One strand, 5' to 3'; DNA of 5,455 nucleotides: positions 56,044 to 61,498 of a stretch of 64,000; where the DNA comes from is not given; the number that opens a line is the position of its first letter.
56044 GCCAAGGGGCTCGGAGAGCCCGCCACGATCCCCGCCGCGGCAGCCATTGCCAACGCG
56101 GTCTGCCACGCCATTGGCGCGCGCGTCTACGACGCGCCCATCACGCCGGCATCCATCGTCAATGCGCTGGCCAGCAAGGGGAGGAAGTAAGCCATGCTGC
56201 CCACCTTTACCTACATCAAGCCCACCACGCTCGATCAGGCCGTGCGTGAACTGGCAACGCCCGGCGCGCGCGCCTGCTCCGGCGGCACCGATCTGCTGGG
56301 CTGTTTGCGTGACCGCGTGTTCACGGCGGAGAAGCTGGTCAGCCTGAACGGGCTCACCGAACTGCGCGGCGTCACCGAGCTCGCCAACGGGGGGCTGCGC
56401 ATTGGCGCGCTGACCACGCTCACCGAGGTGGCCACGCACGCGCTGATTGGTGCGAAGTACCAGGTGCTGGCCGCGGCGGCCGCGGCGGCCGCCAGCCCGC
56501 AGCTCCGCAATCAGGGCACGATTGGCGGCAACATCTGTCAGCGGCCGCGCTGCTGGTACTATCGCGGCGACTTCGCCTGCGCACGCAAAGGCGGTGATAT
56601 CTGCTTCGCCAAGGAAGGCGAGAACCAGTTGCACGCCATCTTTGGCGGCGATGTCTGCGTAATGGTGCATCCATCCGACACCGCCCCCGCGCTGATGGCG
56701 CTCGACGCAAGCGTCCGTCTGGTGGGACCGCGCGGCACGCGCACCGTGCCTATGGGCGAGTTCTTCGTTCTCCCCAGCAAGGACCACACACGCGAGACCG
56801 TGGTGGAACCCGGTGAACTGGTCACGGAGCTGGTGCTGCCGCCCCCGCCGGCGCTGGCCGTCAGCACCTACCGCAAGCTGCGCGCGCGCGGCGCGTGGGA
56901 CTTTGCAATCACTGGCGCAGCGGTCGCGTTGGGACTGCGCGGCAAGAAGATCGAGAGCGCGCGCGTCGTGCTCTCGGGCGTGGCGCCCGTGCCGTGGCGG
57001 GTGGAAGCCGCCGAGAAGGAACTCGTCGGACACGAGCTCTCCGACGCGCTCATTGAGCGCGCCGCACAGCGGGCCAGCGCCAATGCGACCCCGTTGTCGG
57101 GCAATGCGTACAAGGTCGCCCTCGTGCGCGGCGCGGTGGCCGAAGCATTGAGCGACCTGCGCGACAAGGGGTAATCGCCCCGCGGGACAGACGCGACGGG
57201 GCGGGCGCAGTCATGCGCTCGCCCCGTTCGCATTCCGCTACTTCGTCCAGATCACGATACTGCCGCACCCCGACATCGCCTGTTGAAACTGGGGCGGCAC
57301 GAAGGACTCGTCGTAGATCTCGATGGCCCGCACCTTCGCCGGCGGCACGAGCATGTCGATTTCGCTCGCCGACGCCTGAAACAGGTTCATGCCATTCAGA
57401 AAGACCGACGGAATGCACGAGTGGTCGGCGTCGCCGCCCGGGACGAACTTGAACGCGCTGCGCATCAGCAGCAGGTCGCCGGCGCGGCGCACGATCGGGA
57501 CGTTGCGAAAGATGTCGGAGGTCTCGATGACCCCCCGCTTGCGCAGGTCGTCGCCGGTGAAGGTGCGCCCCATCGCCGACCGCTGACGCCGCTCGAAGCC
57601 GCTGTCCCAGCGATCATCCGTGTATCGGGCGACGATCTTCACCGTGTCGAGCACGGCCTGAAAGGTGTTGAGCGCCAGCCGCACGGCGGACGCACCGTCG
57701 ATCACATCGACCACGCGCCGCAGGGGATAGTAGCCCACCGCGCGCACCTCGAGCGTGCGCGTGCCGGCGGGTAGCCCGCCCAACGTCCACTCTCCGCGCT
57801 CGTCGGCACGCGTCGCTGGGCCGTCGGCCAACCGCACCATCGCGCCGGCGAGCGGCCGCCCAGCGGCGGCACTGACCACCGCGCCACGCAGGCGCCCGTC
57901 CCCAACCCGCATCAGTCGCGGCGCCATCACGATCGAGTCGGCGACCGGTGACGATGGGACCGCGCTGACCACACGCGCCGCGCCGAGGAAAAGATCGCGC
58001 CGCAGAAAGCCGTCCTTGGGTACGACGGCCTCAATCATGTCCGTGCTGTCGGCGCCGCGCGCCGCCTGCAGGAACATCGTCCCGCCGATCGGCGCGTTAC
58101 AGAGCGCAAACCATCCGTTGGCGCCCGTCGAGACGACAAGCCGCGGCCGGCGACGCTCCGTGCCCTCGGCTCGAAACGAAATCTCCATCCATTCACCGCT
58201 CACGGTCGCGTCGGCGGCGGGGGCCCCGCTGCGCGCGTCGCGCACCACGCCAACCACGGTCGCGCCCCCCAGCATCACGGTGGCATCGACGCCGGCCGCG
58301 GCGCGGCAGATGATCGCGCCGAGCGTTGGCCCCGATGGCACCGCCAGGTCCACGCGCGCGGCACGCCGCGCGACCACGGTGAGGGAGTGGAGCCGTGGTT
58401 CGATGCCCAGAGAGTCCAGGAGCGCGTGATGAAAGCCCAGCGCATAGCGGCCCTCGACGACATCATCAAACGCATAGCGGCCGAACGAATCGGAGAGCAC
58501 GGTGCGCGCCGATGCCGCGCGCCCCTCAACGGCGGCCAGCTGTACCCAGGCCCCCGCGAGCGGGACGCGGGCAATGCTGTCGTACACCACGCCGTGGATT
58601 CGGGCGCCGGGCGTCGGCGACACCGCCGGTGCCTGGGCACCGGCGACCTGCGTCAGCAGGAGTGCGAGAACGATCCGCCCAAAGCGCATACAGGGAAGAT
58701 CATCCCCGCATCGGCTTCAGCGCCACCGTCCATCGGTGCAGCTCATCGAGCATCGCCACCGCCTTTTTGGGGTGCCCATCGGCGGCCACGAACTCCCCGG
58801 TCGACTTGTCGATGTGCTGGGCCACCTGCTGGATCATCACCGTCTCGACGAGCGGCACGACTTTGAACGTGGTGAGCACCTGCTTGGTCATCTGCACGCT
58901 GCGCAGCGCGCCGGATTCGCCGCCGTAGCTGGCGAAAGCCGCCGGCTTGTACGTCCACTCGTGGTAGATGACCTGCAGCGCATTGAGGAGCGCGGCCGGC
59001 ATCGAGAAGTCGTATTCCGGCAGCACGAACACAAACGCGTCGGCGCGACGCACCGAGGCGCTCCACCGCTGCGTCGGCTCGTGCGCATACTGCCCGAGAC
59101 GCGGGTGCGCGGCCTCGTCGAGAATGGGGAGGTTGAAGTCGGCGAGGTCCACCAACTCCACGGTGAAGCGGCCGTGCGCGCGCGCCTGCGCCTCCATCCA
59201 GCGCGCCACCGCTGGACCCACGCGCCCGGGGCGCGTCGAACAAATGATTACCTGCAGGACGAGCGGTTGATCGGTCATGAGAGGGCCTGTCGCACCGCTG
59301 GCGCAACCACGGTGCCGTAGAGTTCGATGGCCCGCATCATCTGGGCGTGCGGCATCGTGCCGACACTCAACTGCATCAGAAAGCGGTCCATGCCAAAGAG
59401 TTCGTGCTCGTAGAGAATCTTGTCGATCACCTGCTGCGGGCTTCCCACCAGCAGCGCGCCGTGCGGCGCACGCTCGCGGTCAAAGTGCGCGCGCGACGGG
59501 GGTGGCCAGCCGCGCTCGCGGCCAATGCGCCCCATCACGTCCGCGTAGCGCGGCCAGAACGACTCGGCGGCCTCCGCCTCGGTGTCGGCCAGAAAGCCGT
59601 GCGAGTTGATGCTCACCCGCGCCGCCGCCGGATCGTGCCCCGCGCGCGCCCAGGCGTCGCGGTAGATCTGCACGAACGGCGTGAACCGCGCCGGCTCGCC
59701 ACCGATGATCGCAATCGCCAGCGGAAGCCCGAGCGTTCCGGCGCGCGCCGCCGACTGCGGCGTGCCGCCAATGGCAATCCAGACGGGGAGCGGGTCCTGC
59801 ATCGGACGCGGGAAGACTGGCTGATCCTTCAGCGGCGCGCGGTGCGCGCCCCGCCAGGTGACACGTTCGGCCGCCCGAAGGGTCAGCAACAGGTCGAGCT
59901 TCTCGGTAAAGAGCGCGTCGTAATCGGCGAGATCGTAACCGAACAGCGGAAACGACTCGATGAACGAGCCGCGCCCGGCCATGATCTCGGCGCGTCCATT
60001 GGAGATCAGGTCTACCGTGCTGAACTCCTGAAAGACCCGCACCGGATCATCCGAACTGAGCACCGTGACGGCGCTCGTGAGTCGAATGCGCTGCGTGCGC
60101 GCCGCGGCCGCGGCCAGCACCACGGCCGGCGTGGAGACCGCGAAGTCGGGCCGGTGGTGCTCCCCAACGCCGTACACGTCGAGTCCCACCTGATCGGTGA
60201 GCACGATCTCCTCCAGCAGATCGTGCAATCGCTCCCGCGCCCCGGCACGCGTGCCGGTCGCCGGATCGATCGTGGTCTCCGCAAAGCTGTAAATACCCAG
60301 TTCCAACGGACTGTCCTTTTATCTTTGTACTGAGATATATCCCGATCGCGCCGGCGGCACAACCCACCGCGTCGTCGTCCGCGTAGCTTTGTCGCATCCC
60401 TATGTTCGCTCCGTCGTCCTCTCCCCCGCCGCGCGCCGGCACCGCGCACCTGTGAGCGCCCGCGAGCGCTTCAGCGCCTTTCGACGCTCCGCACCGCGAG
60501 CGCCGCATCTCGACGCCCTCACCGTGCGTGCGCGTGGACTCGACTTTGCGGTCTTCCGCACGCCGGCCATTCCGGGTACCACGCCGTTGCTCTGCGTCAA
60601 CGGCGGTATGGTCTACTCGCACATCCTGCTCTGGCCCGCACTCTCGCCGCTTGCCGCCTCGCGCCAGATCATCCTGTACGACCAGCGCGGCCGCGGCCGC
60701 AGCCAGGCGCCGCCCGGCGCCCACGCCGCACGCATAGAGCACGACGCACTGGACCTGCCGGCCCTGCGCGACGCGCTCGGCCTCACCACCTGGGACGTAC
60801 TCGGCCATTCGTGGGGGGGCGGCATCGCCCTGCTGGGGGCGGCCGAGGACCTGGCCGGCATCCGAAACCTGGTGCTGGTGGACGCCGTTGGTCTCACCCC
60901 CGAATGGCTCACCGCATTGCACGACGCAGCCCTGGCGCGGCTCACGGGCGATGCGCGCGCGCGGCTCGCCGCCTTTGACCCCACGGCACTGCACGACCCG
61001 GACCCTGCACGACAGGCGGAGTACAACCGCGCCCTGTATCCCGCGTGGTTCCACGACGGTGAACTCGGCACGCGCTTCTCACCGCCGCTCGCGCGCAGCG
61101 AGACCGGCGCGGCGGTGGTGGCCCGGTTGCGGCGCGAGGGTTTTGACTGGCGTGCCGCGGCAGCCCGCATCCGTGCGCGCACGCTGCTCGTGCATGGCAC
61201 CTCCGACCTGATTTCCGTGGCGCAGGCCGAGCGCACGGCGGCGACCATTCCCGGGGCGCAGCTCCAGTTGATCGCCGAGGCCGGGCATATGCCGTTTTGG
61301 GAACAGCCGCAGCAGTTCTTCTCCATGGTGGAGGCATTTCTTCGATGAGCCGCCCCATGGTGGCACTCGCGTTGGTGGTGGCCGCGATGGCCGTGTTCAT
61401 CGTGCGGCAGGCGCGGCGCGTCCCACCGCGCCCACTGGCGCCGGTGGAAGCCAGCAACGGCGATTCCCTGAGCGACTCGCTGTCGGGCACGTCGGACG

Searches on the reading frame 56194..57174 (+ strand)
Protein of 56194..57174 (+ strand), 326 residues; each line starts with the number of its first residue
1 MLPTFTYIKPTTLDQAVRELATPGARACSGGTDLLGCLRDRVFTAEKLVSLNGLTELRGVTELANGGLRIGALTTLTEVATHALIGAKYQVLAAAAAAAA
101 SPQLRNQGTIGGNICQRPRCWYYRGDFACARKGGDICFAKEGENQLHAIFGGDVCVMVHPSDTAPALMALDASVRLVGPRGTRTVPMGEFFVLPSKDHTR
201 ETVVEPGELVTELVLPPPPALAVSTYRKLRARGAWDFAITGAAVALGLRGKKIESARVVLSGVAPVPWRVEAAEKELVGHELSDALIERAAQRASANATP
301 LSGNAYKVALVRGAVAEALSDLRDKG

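Call 95: search_protein_families(library=pfam, proteins=[window:56194-57174:+], max_evalue=0.0001)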
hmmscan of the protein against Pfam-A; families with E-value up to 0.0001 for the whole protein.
window:56194-57174:+ (326 aa): 2 families
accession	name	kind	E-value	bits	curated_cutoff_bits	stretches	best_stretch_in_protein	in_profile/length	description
PF00941.27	FAD_binding_5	-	1.6e-43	148.9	27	1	4-217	2-169/170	FAD binding domain in molybdopterin dehydrogenase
PF03450.22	CO_deh_flav_C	-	6.5e-17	62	25.5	1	225-319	2-99/102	CO dehydrogenase flavoprotein C-terminal domain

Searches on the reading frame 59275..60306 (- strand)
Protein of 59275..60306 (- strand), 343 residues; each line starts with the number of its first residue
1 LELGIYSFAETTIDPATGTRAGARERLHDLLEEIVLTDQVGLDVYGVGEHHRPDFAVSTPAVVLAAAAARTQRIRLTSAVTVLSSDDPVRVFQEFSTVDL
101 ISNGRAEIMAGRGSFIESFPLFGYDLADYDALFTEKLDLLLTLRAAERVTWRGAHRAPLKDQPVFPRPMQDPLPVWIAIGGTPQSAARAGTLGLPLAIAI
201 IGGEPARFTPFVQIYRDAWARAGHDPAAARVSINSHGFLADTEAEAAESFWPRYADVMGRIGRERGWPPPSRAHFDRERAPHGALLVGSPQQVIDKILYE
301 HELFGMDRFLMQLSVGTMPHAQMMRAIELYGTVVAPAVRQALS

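Call 95: search_protein_families(library=pfam, proteins=[window:59275-60306:-], max_evalue=0.0001)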
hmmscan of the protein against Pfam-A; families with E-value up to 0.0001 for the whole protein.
window:59275-60306:- (343 aa): 1 family
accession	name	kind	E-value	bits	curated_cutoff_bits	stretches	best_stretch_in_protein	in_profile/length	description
PF00296.26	Bac_luciferase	-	1.1e-55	189.6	27.9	1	1-303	1-310/314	Luciferase-like monooxygenase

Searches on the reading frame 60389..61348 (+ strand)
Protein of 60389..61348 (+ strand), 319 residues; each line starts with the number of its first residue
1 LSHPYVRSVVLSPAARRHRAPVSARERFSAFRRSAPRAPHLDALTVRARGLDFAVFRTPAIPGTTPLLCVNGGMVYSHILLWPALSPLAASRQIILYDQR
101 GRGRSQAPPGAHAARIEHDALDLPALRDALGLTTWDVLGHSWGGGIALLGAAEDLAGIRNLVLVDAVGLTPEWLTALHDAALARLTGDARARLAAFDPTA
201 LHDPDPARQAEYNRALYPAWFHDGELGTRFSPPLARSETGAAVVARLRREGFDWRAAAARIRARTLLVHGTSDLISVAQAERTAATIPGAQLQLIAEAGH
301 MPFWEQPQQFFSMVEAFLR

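Call 95: search_protein_families(library=pfam, proteins=[window:60389-61348:+], max_evalue=0.0001)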
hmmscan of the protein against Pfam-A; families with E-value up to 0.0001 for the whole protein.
window:60389-61348:+ (319 aa): 3 families
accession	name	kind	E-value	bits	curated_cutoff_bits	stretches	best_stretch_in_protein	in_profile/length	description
PF00561.26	Abhydrolase_1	-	1.6e-22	80.8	25.8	1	66-307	2-245/245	alpha/beta hydrolase fold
PF12697.13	Abhydrolase_6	-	1e-18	69.2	26.3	1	68-311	2-215/217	Alpha/beta hydrolase family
PF12146.15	Hydrolase_4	-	2.4e-10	40.5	27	1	93-306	33-238/239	Serine aminopeptidase, S33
